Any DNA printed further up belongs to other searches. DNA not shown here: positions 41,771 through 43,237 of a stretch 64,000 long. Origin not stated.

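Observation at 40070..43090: Chimeric F-box / poly-acidic / CCHC-knuckle / SDR-like protein with a likely catalytically altered SDR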

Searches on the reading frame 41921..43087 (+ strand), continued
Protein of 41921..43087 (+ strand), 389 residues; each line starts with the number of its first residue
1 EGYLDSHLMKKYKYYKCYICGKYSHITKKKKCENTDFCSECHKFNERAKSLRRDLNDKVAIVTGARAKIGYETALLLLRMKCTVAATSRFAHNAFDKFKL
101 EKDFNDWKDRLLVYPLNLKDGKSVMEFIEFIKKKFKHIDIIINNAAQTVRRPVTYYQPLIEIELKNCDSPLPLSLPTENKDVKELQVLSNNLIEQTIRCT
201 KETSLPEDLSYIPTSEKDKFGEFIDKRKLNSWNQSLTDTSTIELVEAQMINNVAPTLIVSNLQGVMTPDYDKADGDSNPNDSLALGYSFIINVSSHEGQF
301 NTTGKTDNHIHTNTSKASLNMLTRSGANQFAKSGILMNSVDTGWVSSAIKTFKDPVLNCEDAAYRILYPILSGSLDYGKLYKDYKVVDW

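Call 58: search_solved_structures(query=A4, max_evalue=1e-8, show_alignments=2)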
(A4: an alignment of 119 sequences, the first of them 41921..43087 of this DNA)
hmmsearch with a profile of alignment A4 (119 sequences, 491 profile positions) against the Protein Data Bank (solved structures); distinct sequences matched with E-value up to 1e-8: 97 (the best 60 are shown).
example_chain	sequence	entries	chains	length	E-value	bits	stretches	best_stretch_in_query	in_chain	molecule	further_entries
5lcx_A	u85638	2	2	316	1.1e-17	67.1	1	152-241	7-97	(-)-isopiperitenone reductase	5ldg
5l4s_A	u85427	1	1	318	1.1e-17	67.1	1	152-241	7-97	(-)-isopiperitenone reductase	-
3cxr_A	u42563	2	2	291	9.8e-17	64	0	123-241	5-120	Dehydrogenase with different specificities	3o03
3wxb_A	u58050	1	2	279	4.7e-16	61.7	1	344-446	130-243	Uncharacterized protein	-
4u8g_A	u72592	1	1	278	5.4e-16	61.5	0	147-241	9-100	Putative uncharacterized protein gbs1891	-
9kd1_A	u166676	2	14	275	7.9e-16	61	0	144-241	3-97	Oxidoreductase, short chain dehydrogenase/reductase family protein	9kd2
4nbu_A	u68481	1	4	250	9.5e-16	60.7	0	144-243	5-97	3-oxoacyl-(Acyl-carrier-protein) reductase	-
8hjw_A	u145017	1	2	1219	1.4e-15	60.1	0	149-241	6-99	Short-chain dehydrogenase/reductase SDR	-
4qec_A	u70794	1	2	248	6.8e-15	57.9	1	153-240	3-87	ElxO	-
4z9x_A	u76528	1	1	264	6.9e-15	57.9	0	148-241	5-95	Gluconate 5-dehydrogenase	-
4qed_A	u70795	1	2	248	7e-15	57.9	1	153-240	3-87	ElxO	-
9cly_A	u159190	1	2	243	2.9e-14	55.8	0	350-456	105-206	CylG protein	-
3lyl_A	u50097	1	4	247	5.5e-14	54.9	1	149-243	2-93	3-oxoacyl-(Acyl-carrier-protein) reductase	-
5l51_A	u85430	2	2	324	1.7e-13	53.3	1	151-241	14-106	(-)-menthone:(+)-neomenthol reductase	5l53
3imf_A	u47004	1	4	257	1.9e-13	53.1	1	149-241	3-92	Short chain dehydrogenase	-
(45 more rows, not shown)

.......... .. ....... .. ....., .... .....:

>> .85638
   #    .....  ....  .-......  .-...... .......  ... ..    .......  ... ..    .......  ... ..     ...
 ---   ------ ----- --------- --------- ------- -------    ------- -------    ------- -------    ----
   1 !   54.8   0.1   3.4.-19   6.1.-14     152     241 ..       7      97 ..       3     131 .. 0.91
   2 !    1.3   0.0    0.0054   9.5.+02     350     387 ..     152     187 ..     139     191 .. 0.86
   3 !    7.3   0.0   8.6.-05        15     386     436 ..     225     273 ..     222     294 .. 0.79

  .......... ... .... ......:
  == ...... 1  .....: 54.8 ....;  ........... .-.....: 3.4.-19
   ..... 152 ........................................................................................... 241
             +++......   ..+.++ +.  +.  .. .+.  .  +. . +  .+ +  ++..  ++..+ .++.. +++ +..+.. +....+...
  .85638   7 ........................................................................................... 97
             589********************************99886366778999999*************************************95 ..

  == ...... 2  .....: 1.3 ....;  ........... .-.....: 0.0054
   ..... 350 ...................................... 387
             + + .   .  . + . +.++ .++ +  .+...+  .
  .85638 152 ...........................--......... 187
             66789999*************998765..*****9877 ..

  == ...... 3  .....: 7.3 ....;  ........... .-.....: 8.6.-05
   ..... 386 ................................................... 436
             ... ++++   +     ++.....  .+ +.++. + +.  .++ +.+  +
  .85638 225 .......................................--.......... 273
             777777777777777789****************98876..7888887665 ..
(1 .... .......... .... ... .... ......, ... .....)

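Call 59: find_encoding_contigs(protein=P0068, flank=6000, max_places=2)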
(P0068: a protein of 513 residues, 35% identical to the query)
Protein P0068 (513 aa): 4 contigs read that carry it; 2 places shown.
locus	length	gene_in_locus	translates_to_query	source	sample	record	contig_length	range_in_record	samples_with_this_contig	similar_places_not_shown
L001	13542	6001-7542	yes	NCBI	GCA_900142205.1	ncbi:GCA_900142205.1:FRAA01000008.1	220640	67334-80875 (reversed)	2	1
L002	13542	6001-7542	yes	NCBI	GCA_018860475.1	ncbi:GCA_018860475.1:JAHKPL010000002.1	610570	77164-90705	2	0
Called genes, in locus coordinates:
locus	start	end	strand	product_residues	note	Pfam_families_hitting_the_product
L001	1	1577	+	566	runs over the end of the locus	PF02690:Na_Pi_cotrans, PF01895:PhoU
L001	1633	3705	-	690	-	PF12836:HHH_3 (faint)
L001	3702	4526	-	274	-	-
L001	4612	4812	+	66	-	-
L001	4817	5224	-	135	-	PF06094:GGACT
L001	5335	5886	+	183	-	-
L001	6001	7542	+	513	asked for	PF00106:adh_short, PF13561:adh_short_C2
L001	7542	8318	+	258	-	PF01416:PseudoU_synth_1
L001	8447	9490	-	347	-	PF01408:GFO_IDH_MocA, PF22725:GFO_IDH_MocA_C3, PF02894:GFO_IDH_MocA_C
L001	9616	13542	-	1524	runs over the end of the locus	PF00544:Pectate_lyase_4, PF18283:CBM77, PF18998:Flg_new_2, PF22842:Pel9A-like_beta_helix, PF13229:Beta_helix, PF18998:Flg_new_2, PF03422:CBM_6, PF18962:Por_Secre_tail, +2 more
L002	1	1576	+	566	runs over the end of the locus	PF02690:Na_Pi_cotrans, PF01895:PhoU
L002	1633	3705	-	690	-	PF12836:HHH_3 (faint)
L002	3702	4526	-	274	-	-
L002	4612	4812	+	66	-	-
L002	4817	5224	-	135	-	PF06094:GGACT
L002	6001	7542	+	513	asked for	PF00106:adh_short, PF13561:adh_short_C2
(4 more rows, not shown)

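Call 60: find_encoding_contigs(protein=P0021, flank=6000, max_places=2)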
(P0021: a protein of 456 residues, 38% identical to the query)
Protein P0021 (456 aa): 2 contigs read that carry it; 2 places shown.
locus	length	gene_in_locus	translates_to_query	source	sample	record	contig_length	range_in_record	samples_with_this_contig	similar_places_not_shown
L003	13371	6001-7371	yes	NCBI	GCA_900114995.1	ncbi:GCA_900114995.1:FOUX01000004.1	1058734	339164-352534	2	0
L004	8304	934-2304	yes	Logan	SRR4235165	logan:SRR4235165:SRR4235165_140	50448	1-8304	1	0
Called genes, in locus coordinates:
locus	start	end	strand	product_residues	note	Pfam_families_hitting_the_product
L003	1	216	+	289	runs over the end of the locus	PF00892:EamA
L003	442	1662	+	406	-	PF12388:Peptidase_M57, PF13582:Reprolysin_3 (faint), PF18885:DUF5648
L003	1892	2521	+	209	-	-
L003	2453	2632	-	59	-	-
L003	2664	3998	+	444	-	PF07969:Amidohydro_3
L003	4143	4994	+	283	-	PF12833:HTH_18, PF00165:HTH_AraC (weak)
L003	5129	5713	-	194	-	-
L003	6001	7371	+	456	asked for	PF00106:adh_short, PF13561:adh_short_C2 (weak)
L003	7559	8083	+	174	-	PF13302:Acetyltransf_3, PF00583:Acetyltransf_1, PF13420:Acetyltransf_4 (weak)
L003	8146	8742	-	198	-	-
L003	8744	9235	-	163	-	PF04542:Sigma70_r2, PF08281:Sigma70_r4_2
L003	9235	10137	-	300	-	PF01963:TraB_PrgY_gumN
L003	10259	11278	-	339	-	PF00106:adh_short, PF01370:Epimerase (weak), PF08659:KR (weak), PF13561:adh_short_C2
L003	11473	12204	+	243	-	PF13568:OMP_b-brl_2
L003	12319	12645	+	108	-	PF24725:DUF7677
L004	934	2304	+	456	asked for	PF00106:adh_short, PF13561:adh_short_C2 (weak)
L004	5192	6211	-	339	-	PF00106:adh_short, PF01370:Epimerase (weak), PF08659:KR (weak), PF13561:adh_short_C2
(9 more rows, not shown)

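Call 61: find_encoding_contigs(protein=P0052, flank=6000, max_places=2)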
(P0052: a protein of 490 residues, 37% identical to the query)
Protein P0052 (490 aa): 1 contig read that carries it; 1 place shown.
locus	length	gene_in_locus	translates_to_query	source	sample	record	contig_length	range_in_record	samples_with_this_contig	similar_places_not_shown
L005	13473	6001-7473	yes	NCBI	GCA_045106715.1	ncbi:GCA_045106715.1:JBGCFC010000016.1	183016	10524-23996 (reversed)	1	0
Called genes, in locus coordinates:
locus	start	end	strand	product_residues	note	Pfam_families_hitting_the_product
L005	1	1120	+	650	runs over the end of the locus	PF00732:GMC_oxred_N, PF00890:FAD_binding_2 (faint), PF01266:DAO (weak), PF05199:GMC_oxred_C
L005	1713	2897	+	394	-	-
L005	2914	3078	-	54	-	-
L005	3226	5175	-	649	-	PF00069:Pkinase, PF03109:ABC1 (faint), PF07714:PK_Tyr_Ser-Thr, PF01636:APH (faint)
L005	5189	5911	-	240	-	-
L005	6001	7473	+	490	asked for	PF00106:adh_short, PF13561:adh_short_C2 (weak)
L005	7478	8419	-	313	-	PF02129:Peptidase_S15, PF12146:Hydrolase_4, PF00561:Abhydrolase_1, PF12697:Abhydrolase_6, PF00326:Peptidase_S9 (weak)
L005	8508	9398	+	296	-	PF00069:Pkinase, PF07714:PK_Tyr_Ser-Thr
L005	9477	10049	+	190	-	-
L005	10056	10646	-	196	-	-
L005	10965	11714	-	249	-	-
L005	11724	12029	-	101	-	PF00037:Fer4, PF12797:Fer4_2 (faint), PF12838:Fer4_7 (weak)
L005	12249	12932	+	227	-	-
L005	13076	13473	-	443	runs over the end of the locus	PF00672:HAMP, PF00512:HisKA, PF02518:HATPase_c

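Call 62: find_encoding_contigs(protein=P0108, flank=4000, max_places=1)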
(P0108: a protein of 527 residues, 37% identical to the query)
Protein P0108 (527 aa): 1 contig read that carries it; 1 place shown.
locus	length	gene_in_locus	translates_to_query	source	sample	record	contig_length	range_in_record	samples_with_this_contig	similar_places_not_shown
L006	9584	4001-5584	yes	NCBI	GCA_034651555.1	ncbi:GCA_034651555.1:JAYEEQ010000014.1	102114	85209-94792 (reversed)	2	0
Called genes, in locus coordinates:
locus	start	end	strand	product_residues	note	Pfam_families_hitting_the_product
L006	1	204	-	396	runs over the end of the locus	PF00155:Aminotran_1_2, PF00266:Aminotran_5, PF01041:DegT_DnrJ_EryC1 (weak)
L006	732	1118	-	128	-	PF22544:HYDIN_VesB_CFA65-like_Ig, PF07610:DUF1573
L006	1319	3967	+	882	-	PF00133:tRNA-synt_1, PF09334:tRNA-synt_1g, PF13603:tRNA-synt_1_2, PF08264:Anticodon_1, PF10458:Val_tRNA-synt_C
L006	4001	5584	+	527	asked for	PF00106:adh_short, PF13561:adh_short_C2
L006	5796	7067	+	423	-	PF00512:HisKA, PF02518:HATPase_c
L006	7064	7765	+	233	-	PF00072:Response_reg, PF00486:Trans_reg_C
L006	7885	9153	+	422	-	PF04116:FA_hydroxylase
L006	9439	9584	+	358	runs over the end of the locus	PF17761:DUF1016_N, PF06250:YhcG_C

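Call 63: find_encoding_contigs(protein=P0083, flank=4000, max_places=1)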
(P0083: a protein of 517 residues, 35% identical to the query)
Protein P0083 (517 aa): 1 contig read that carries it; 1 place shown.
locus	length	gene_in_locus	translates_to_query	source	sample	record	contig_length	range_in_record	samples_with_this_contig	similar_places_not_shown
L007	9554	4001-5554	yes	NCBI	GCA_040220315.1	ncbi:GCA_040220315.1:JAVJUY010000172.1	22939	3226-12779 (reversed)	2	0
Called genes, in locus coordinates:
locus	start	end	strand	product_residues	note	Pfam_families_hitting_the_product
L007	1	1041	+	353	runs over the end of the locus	PF06580:His_kinase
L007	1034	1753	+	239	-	PF00072:Response_reg, PF04397:LytTR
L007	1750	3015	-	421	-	PF05496:RuvB_N, PF00158:Sigma54_activat (faint), PF14532:Sigma54_activ_2 (weak), PF00004:AAA, PF13173:AAA_14 (weak), PF20720:nSTAND3 (weak), PF16193:AAA_assoc_2, PF12002:MgsA_C, +3 more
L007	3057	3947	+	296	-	PF00892:EamA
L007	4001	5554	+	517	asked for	PF00106:adh_short, PF13561:adh_short_C2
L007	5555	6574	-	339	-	PF00155:Aminotran_1_2 (faint), PF01212:Beta_elim_lyase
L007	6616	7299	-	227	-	PF05013:FGase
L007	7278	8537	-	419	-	PF04107:GCS2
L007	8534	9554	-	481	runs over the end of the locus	PF14401:RLAN, PF02655:ATP-grasp_3 (weak), PF08443:RimK, PF07478:Dala_Dala_lig_C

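Call 64: find_encoding_contigs(protein=P0061, flank=4000, max_places=1)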
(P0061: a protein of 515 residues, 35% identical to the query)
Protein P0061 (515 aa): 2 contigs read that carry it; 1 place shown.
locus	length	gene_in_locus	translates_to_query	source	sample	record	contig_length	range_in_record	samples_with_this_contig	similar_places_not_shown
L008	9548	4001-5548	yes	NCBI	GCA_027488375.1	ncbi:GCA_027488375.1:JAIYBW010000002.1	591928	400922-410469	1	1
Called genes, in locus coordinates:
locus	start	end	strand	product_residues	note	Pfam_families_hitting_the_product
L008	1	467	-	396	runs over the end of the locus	-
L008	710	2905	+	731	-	PF08298:AAA_PrkA, PF06798:PrkA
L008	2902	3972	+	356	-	PF00849:PseudoU_synth_2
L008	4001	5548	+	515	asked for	PF00106:adh_short, PF13561:adh_short_C2, PF00106:adh_short (weak)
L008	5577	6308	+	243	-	-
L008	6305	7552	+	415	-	PF12704:MacB_PCD, PF02687:FtsX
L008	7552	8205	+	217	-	PF00005:ABC_tran, PF02463:SMC_N (faint), PF13304:AAA_21 (faint)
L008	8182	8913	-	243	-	PF05116:S6PP (faint), PF08282:Hydrolase_3, PF12710:HAD (faint), PF08282:Hydrolase_3 (weak)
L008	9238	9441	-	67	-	-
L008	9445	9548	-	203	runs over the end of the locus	PF06080:DUF938, PF13489:Methyltransf_23 (weak), PF08242:Methyltransf_12, PF13649:Methyltransf_25 (weak)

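Call 65: find_encoding_contigs(protein=P0076, flank=4000, max_places=1)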
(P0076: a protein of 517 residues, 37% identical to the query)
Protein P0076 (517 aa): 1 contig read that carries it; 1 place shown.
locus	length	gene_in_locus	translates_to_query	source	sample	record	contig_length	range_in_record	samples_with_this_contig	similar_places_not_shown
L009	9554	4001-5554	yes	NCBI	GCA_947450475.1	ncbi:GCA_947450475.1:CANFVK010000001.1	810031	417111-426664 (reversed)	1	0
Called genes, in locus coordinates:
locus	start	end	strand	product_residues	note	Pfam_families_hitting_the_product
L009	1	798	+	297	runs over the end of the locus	PF00892:EamA, PF03151:TPT (weak)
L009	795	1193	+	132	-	PF03692:CxxCxxCC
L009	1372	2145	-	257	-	PF06725:3D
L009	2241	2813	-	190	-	PF08212:Lipocalin_2, PF00061:Lipocalin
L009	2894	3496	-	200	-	PF01470:Peptidase_C15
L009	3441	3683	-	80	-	PF07308:DUF1456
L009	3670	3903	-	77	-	PF09905:VF530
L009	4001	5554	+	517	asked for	PF00106:adh_short, PF13561:adh_short_C2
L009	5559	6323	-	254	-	PF01416:PseudoU_synth_1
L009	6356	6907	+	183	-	PF05962:HutD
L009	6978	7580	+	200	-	-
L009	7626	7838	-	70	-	-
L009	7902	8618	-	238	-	PF01738:DLH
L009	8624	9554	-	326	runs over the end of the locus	PF00248:Aldo_ket_red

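Call 68: find_related_loci(query=A8, collection=genome_contigs, flank=5000)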
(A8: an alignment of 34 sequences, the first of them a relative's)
Query A8 (513 aa) in genome_contigs; peptide patterns used: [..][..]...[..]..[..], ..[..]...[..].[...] (x = any residue, [..] = any of these).
600 stretches matched a pattern (row limit reached: there are more); 582 encode a relative of the query (tblastn E <= 1e-3); the best 80 are kept; 80 distinct loci.
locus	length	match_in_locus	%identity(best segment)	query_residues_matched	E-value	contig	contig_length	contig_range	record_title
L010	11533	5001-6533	67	2-513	0e+0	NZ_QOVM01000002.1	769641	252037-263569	Leeuwenhoekiella aequorea strain LMG 22550 Contig002, whole genome shotgun sequence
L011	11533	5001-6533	66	3-513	0e+0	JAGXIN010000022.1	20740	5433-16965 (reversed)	MAG: Flavobacteriia bacterium isolate LH_M87 k141_66933, whole genome shotgun sequence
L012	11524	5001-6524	66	7-513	0e+0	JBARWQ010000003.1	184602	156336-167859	MAG: Aequorivita sp. isolate MFD12211_ilm_asm_bin18 k127_3517, whole genome shotgun sequence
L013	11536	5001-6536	67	3-513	0e+0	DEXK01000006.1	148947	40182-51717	MAG TPA_asm: Balneolaceae bacterium UBA3186 UBA3186_contig_991, whole genome shotgun sequence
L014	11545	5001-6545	68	1-513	0e+0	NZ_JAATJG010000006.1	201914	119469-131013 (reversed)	Wenyingzhuangia aestuarii strain DSM 105044 Ga0373278_06, whole genome shotgun sequence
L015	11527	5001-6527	67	6-513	0e+0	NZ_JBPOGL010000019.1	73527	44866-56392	MAG: Polaribacter sp. isolate MAG_14 MAG_14_19, whole genome shotgun sequence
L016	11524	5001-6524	67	3-513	0e+0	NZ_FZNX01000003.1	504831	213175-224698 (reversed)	Lutibacter flavus strain DSM 27993, whole genome shotgun sequence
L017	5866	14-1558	67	1-513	0e+0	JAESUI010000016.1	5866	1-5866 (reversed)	MAG: Flavobacteriales bacterium isolate NORP337 CoAssembly_250032, whole genome shotgun sequence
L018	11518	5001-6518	67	9-513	0e+0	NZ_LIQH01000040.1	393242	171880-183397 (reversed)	Lacinutrix algicola strain AKS293 ctg7180000000526, whole genome shotgun sequence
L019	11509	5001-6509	68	12-513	0e+0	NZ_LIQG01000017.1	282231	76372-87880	Lacinutrix mariniflava strain AKS432 ctg7180000000632, whole genome shotgun sequence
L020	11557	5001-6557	66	1-513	0e+0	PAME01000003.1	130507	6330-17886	MAG: Crocinitomicaceae bacterium isolate SAT3021 4878, whole genome shotgun sequence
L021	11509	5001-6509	68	12-513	0e+0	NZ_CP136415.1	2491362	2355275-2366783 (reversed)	Polaribacter sp. HL-MS24 chromosome, complete genome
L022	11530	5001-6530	66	3-513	0e+0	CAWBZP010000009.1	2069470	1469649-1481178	MAG: uncultured Flavobacteriaceae bacterium isolate MFD03250.bin.1.178 genome assembly, contig: contig_4723, whole genom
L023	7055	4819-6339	68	8-513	0e+0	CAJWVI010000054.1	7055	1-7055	MAG TPA_asm: uncultured Flavobacteriaceae bacterium isolate ERR599176_bin.4_MetaBAT_v2.12.1_MAG genome assembly, contig:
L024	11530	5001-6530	65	3-513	0e+0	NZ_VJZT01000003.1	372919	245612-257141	Flavobacterium restrictum strain LB1R34 NODE_3_length_372919_cov_14.853815, whole genome shotgun sequence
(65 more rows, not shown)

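Call 77: find_related_loci(query=A4, collection=viral_contigs, flank=3000)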
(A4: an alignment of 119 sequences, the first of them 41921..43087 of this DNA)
Query A4 (389 aa) in viral_contigs; peptide patterns used: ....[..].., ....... (x = any residue, [..] = any of these).
45 stretches matched a pattern; 6 encode a relative of the query (tblastn E <= 1e-3); 6 distinct loci.
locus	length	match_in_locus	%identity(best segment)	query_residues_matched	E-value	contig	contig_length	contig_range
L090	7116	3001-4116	35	15-389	2e-68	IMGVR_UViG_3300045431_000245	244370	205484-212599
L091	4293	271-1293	36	17-389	9e-67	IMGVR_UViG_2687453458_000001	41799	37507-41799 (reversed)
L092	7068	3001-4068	37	14-389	4e-65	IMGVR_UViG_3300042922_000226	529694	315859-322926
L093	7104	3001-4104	33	9-389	5e-59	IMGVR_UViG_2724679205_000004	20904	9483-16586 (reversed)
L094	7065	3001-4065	31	13-389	7e-46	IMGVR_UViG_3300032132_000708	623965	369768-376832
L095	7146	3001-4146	28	13-389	4e-36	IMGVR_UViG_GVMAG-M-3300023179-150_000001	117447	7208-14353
